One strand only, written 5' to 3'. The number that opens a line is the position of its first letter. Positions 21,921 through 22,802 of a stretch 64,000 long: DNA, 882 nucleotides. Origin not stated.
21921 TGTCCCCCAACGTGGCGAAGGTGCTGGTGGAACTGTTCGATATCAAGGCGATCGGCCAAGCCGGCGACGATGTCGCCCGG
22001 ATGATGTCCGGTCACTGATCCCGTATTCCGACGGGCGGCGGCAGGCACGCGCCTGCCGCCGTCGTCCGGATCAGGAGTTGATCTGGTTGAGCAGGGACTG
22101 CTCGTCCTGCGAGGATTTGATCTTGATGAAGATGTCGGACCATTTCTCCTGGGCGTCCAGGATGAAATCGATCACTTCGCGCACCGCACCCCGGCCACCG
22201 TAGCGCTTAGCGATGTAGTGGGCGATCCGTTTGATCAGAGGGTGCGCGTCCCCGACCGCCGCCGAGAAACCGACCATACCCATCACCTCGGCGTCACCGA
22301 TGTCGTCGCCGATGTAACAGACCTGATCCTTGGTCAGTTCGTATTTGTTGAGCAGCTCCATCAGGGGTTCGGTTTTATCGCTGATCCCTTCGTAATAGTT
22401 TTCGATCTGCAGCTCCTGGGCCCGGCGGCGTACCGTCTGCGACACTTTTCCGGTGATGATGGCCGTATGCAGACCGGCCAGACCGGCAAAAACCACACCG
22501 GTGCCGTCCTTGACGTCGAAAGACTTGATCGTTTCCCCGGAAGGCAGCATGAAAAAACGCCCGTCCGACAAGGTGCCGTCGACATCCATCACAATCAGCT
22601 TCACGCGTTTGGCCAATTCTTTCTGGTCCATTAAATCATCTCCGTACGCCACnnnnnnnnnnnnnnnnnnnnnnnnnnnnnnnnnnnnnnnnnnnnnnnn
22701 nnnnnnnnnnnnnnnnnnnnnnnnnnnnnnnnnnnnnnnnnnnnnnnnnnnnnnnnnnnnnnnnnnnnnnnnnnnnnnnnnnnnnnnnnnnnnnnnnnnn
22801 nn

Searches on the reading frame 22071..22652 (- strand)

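Call 46: search_protein_families(library=pfam, proteins=[window:22071-22652:-], max_evalue=0.001)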
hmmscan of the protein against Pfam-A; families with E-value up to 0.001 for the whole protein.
window:22071-22652:- (193 aa): 3 families
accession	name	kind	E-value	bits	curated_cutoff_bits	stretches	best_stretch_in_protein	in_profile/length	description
PF08282.18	Hydrolase_3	-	2.6e-10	40.9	20.9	1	92-150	187-245/255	haloacid dehalogenase-like hydrolase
PF00702.32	Hydrolase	-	9.6e-07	29.8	26.4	0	48-123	100-186/191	haloacid dehalogenase-like hydrolase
PF13419.12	HAD_2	-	9.5e-06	26.3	23.8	1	59-122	94-166/178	Haloacid dehalogenase-like hydrolase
